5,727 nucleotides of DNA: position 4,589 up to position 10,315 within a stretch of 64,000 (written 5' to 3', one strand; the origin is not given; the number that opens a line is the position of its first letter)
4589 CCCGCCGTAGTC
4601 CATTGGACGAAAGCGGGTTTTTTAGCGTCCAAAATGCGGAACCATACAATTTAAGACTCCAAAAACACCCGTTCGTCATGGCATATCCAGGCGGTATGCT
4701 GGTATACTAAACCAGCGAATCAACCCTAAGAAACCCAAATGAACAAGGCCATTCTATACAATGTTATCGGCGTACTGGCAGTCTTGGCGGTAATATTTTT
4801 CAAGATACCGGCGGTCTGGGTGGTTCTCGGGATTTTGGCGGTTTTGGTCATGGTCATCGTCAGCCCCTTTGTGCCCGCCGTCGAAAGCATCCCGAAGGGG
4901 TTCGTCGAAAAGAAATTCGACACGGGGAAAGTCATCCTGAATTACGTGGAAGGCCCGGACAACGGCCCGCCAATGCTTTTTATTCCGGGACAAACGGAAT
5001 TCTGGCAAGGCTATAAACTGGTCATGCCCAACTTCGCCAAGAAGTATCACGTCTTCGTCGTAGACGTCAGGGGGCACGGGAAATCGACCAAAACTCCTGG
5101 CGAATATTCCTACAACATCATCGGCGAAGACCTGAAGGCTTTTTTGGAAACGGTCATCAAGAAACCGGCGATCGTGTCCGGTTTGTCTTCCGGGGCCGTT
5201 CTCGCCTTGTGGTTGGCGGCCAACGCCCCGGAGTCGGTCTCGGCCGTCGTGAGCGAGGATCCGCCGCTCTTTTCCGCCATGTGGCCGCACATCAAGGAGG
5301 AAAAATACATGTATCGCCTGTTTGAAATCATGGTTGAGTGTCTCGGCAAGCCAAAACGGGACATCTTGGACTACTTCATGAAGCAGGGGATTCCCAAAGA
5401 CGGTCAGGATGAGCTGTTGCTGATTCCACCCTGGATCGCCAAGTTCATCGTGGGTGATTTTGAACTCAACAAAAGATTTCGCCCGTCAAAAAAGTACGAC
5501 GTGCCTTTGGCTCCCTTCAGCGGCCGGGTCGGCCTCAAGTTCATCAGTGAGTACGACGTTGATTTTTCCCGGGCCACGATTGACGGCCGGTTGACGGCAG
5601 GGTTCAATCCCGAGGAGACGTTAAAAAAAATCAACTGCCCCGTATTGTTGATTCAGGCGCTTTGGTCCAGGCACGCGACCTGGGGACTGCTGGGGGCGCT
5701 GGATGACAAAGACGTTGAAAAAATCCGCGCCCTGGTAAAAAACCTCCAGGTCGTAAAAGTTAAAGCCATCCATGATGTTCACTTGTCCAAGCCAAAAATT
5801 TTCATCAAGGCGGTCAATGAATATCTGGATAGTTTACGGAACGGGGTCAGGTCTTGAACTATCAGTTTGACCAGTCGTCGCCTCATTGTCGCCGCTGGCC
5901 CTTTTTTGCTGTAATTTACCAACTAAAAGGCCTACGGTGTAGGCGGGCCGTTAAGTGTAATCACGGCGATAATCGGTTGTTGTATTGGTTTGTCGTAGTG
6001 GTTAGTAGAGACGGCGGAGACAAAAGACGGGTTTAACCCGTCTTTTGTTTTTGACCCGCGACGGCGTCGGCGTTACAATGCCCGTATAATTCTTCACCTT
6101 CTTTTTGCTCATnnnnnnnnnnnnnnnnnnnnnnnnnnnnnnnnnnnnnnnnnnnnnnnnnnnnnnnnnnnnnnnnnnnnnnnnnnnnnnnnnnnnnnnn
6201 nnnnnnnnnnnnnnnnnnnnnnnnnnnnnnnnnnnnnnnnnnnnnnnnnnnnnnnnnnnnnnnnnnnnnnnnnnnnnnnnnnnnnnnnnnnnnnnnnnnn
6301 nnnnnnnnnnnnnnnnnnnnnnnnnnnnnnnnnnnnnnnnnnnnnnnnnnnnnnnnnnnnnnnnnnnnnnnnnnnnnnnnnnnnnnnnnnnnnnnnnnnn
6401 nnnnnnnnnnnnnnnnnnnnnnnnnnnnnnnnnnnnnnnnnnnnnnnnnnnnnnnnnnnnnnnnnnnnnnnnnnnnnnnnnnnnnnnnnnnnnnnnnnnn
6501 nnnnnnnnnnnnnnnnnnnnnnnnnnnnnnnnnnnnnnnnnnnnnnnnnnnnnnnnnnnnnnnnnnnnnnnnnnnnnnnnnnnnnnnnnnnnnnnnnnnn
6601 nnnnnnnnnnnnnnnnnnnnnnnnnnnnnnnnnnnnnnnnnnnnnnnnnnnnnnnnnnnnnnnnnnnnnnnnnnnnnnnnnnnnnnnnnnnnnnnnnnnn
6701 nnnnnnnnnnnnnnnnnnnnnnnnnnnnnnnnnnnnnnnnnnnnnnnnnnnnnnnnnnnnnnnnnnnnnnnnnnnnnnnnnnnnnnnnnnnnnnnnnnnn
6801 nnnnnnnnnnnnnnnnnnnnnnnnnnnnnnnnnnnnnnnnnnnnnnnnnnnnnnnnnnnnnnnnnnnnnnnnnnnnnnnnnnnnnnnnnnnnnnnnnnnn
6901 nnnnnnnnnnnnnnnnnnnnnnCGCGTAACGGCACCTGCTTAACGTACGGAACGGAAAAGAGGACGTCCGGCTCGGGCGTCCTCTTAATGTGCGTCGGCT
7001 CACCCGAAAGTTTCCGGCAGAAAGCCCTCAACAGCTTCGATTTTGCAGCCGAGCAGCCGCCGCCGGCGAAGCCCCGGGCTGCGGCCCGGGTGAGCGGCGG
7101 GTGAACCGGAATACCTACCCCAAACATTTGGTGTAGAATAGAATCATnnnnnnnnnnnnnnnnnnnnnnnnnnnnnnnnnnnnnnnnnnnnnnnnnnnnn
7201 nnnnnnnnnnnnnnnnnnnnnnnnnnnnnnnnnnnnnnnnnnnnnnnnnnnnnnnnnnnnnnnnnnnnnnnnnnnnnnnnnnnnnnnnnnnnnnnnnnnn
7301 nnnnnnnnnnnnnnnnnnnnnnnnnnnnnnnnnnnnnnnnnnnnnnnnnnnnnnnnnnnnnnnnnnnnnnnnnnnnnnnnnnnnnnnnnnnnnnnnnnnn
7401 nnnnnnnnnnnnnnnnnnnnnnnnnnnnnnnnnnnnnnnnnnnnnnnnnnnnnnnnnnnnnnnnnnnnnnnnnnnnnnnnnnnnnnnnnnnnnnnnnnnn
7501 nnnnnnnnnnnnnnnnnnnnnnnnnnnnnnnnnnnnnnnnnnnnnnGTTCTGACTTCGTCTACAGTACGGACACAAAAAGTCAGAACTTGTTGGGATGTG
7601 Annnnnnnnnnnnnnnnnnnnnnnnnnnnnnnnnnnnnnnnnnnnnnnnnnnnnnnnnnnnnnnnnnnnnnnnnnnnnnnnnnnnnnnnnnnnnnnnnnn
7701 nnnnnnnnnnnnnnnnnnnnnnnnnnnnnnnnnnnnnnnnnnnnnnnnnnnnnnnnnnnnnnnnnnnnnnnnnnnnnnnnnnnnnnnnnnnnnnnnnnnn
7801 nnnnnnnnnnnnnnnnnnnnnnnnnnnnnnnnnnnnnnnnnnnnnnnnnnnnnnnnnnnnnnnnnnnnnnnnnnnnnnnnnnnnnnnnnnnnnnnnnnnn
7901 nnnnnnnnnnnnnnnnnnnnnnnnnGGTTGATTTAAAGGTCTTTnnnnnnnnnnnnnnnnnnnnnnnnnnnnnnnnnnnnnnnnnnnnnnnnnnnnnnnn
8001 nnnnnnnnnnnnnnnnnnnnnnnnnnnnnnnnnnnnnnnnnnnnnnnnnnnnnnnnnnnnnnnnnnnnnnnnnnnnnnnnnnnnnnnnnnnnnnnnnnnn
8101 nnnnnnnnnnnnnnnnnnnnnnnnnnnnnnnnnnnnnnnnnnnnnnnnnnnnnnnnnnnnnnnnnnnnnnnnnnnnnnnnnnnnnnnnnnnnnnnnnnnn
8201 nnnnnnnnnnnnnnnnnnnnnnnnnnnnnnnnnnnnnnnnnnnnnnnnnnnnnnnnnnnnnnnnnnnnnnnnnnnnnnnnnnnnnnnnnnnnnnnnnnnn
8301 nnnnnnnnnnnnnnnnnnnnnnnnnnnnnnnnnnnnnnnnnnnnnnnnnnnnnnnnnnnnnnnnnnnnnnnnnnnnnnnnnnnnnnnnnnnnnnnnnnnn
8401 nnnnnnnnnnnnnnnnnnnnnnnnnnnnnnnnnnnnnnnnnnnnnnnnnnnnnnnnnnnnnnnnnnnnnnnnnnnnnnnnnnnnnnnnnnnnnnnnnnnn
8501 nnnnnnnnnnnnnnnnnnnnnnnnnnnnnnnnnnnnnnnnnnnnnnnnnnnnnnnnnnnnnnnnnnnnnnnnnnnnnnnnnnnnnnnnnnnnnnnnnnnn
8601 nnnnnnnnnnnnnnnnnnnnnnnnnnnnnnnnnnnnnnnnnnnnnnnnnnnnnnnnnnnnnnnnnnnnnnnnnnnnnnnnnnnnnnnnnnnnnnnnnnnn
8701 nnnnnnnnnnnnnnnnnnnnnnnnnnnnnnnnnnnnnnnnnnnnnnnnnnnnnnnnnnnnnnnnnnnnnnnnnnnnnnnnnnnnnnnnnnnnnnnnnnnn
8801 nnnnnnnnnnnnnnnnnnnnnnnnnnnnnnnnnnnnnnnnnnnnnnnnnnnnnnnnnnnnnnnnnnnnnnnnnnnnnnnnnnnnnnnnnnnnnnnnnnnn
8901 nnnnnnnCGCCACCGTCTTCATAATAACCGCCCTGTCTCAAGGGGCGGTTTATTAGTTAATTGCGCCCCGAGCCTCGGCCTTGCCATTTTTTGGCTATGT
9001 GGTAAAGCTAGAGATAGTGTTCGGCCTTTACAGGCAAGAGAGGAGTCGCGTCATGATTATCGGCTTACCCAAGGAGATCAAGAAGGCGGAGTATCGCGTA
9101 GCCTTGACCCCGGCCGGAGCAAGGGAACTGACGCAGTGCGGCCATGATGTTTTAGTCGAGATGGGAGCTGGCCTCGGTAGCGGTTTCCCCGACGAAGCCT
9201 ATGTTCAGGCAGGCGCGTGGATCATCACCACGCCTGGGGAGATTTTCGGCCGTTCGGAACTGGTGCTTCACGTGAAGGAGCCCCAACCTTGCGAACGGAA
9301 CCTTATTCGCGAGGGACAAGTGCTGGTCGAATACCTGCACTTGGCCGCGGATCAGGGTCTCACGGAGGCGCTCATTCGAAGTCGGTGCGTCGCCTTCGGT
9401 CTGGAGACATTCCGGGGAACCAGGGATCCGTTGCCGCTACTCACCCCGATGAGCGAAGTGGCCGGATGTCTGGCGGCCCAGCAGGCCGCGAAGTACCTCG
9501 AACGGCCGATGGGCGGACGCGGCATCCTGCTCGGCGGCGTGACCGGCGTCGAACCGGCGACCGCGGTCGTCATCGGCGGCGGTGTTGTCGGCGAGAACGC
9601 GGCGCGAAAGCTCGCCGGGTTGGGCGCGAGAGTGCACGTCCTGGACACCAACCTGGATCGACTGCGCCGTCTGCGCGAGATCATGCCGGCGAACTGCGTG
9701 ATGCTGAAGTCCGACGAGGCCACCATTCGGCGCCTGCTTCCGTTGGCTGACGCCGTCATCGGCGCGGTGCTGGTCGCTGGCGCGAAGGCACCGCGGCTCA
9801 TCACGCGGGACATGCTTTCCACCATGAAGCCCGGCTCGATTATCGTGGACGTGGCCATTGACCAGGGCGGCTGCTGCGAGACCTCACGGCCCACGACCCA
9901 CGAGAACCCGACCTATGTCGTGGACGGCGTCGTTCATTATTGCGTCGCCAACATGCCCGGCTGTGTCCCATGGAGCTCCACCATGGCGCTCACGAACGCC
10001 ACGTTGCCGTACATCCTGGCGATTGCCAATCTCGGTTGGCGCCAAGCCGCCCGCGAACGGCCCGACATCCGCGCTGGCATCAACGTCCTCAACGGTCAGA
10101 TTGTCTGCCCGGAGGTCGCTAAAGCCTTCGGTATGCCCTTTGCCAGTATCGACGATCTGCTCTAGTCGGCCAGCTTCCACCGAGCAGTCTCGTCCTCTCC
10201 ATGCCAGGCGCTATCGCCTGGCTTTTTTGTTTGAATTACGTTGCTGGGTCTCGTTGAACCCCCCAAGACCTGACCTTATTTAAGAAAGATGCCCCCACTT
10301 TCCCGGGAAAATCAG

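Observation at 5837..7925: Motif copies overlap or supply stop codons; one copy has lost the stop and extends the ORF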

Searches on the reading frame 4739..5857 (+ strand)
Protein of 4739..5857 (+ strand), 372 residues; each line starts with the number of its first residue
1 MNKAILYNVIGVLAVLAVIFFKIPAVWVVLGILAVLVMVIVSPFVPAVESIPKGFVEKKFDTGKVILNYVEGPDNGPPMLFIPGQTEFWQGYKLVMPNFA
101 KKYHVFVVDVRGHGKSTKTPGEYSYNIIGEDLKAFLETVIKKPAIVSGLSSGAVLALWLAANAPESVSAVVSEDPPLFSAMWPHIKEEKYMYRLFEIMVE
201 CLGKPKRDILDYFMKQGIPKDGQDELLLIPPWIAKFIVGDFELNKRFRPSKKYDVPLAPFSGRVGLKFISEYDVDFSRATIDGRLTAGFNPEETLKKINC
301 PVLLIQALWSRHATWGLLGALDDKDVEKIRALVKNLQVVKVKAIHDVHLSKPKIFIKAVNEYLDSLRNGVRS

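Call 8: search_protein_families(library=pfam, proteins=[window:4739-5857:+], max_evalue=0.01)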
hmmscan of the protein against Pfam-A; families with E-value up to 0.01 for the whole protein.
window:4739-5857:+ (372 aa): 4 families
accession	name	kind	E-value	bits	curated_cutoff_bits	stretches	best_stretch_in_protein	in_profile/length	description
PF00561.26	Abhydrolase_1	-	3.8e-18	66.5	25.8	1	77-184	1-111/245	alpha/beta hydrolase fold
PF12697.13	Abhydrolase_6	-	5.2e-10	40.8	26.3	1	80-353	2-212/217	Alpha/beta hydrolase family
PF12146.15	Hydrolase_4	-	5.8e-10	39.3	27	1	80-175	8-109/239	Serine aminopeptidase, S33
PF00756.26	Esterase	-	0.0032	17.7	22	1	128-184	98-159/251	Putative esterase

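Call 9: find_encoding_contigs(protein=window:4739-5857:+, flank=10000, max_places=10)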
Protein window:4739-5857:+ (372 aa): 1 contig read that carries it; 1 place shown.
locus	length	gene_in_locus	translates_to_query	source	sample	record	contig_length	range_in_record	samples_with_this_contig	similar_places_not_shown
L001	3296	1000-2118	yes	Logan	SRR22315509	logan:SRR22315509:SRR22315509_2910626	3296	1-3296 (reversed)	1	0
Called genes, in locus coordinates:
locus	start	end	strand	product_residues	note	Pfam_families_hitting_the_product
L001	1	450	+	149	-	?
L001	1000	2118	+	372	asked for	PF00561:Abhydrolase_1, PF12146:Hydrolase_4, PF12697:Abhydrolase_6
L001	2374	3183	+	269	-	PF21347:DUF3108_like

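Call 21: find_homologous_proteins(query=window:4739-5857:+)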
Query window:4739-5857:+ (372 aa): 690 proteins with E <= 0.001 among 7375 candidates; the best 120 are listed.
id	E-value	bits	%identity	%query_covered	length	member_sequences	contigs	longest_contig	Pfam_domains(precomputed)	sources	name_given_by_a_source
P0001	6.6e-247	836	100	100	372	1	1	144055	PF12697.14,PF00561.27,PF12146.16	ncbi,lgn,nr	ncbi:MAG: alpha/beta hydrolase [Patescibacteria group bacterium]|nr:alpha/beta hydrolase [Patescibac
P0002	1.8e-204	697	81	99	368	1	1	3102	PF12697.14,PF00561.27,PF12146.16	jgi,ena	-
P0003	5.7e-202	689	78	99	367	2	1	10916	PF12697.14,PF00561.27,PF12146.16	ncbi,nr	ncbi:MAG: alpha/beta hydrolase [Patescibacteria group bacterium]|nr:alpha/beta hydrolase [Patescibac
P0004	2.0e-201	687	79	99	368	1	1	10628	PF12697.14,PF00561.27,PF12146.16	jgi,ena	-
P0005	2.6e-201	686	80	99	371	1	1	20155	PF12697.14,PF00561.27,PF12146.16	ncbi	-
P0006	2.9e-201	686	79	98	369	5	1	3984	PF12697.14,PF00561.27,PF12146.16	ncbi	-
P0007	6.1e-201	685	79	99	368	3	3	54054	PF12697.14,PF00561.27,PF12146.16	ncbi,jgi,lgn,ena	ncbi:MAG: alpha/beta hydrolase [Candidatus Paceibacterota bacterium]|jgi:pimeloyl-ACP methyl ester c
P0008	3.7e-200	683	78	99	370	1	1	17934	PF12697.14,PF00561.27,PF12146.16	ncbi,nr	ncbi:MAG: alpha/beta hydrolase [Candidatus Pacebacteria bacterium]|nr:alpha/beta hydrolase [Candidat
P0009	2.3e-199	680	78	99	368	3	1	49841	PF12697.14,PF00561.27,PF12146.16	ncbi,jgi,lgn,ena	ncbi:MAG: alpha/beta hydrolase [Candidatus Paceibacterota bacterium]|jgi:pimeloyl-ACP methyl ester c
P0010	2.4e-198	677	79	99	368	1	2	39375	PF12697.14,PF00561.27,PF12146.16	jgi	jgi:pimeloyl-ACP methyl ester carboxylesterase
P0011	2.4e-198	677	78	99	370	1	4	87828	PF12697.14,PF00561.27,PF12146.16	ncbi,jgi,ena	ncbi:MAG: alpha/beta hydrolase [Candidatus Paceibacterota bacterium]|jgi:pimeloyl-ACP methyl ester c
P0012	2.5e-197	673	79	99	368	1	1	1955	PF12697.14,PF00561.27,PF12146.16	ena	-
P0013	2.7e-197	673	77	99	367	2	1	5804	PF12697.14,PF00561.27,PF12146.16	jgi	jgi:pimeloyl-ACP methyl ester carboxylesterase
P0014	1.7e-196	671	77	99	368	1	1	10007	PF12697.14,PF00561.27,PF12146.16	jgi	jgi:pimeloyl-ACP methyl ester carboxylesterase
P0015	2.7e-196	670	77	99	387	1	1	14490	PF12697.14,PF00561.27,PF12146.16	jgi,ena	-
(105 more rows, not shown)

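Call 43: find_encoding_contigs(protein=P0005, flank=10000, max_places=3)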
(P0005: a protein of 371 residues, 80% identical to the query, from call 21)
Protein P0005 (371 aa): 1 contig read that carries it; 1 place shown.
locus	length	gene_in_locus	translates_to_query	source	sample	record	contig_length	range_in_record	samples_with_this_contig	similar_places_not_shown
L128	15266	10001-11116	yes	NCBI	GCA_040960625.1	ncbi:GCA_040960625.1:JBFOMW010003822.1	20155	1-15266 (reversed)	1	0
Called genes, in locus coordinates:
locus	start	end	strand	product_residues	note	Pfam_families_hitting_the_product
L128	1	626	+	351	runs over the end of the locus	PF13177:DNA_pol3_delta2, PF09115:DNApol3-delta_C (weak)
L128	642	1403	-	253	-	PF00005:ABC_tran, PF13304:AAA_21 (faint)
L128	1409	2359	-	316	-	PF13379:NMT1_2 (weak), PF09084:NMT1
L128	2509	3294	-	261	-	PF00528:BPD_transp_1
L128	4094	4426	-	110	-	-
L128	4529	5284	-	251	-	-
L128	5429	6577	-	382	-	PF13784:Fic_N, PF02661:Fic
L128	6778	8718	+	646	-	PF16697:Yop-YscD_cpl, PF00498:FHA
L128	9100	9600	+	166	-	PF03167:UDG (weak)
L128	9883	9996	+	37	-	-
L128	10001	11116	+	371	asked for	PF00561:Abhydrolase_1, PF12146:Hydrolase_4, PF12697:Abhydrolase_6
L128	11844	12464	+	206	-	PF01810:LysE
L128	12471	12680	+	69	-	-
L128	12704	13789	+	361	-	PF03193:RsgA_GTPase, PF00009:GTP_EFTU (faint), PF02421:FeoB_N (faint), PF01926:MMR_HSR1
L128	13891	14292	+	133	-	PF08818:DUF1801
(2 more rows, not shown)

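Call 44: find_encoding_contigs(protein=P0007, flank=10000, max_places=3)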
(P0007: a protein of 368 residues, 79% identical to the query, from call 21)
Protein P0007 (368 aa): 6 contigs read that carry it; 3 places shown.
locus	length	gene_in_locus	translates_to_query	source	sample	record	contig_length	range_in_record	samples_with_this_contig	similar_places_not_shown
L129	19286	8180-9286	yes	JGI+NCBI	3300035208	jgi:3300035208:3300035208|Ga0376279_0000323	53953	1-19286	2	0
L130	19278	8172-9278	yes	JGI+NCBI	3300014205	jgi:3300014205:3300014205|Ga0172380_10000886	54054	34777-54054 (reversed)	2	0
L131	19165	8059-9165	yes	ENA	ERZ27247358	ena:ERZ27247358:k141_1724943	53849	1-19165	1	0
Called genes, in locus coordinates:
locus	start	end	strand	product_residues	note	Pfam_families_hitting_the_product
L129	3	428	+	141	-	?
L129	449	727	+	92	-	-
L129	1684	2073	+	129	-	-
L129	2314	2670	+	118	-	-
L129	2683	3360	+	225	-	PF01872:RibD_C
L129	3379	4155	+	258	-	PF01135:PCMT (weak), PF01728:FtsJ (weak), PF13847:Methyltransf_31, PF08241:Methyltransf_11, PF08242:Methyltransf_12 (faint), PF13649:Methyltransf_25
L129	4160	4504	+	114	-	PF24709:DUF7670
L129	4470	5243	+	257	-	-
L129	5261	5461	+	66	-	-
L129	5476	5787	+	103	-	PF12674:Zn_ribbon_2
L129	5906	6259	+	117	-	-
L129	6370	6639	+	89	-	-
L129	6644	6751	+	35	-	-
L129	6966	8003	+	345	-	PF02661:Fic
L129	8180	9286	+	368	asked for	PF00561:Abhydrolase_1, PF12146:Hydrolase_4, PF12697:Abhydrolase_6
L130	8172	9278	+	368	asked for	PF00561:Abhydrolase_1, PF12146:Hydrolase_4, PF12697:Abhydrolase_6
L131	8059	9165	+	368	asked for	PF00561:Abhydrolase_1, PF12146:Hydrolase_4, PF12697:Abhydrolase_6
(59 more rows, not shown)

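Call 45: find_encoding_contigs(protein=P0003, flank=10000, max_places=3)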
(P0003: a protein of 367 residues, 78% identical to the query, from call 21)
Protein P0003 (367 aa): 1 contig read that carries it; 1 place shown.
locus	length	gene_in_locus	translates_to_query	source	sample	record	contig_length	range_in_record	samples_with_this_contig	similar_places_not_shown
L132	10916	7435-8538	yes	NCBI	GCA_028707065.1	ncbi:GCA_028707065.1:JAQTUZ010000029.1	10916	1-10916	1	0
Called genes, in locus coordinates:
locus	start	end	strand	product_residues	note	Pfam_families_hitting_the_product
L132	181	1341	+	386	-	-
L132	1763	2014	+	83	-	PF01541:GIY-YIG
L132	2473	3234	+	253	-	-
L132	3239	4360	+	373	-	PF13651:EcoRI_methylase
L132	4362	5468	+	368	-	PF03235:GmrSD_N, PF01844:HNH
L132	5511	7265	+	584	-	-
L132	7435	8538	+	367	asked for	PF00561:Abhydrolase_1, PF12146:Hydrolase_4 (weak), PF12697:Abhydrolase_6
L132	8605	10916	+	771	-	PF00690:Cation_ATPase_N, PF00122:E1-E2_ATPase, PF00702:Hydrolase, PF13246:Cation_ATPase, PF00689:Cation_ATPase_C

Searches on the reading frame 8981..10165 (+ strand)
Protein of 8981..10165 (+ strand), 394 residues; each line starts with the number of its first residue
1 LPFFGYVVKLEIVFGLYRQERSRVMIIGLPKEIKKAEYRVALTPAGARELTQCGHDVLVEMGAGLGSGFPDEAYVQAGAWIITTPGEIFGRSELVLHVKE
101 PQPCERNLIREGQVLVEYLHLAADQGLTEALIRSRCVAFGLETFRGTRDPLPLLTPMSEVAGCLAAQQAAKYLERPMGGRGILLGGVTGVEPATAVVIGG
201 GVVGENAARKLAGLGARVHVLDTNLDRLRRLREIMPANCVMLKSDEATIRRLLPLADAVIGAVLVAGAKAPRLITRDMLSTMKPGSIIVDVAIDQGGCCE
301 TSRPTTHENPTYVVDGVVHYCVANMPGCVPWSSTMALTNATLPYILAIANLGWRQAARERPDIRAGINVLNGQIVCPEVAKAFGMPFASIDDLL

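Call 32: search_protein_families(library=pfam, proteins=[window:8981-10165:+], max_evalue=0.001)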
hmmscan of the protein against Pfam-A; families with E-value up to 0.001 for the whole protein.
window:8981-10165:+ (394 aa): 8 families
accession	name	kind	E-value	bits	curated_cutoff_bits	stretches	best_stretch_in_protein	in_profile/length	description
PF01262.27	AlaDh_PNT_C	-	1e-84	283.7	23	1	165-376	1-213/214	Alanine dehydrogenase/PNT, C-terminal domain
PF05222.21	AlaDh_PNT_N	-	1.5e-41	142.2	30.4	1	28-161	1-136/136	Alanine dehydrogenase/PNT, N-terminal domain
PF02826.25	2-Hacid_dh_C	-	4.7e-07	29.8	25.1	1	190-292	34-127/178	D-isomer specific 2-hydroxyacid dehydrogenase, NAD binding domain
PF03446.21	NAD_binding_2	-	8.2e-05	23.1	21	1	197-291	4-92/161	NAD binding domain of 6-phosphogluconate dehydrogenase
PF02254.24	TrkA_N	-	0.00023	21.9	23.8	1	196-258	2-63/116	TrkA-N domain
PF01488.26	Shikimate_DH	-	0.00023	21.7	24.3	1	191-292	11-112/138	Shikimate / quinate 5-dehydrogenase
PF13241.12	NAD_binding_7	-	0.00068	20.6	22.1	0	192-262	7-68/104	Putative NAD(P)-binding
PF07992.20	Pyr_redox_2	-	0.00079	19.4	26.1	0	192-228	142-178/291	Pyridine nucleotide-disulphide oxidoreductase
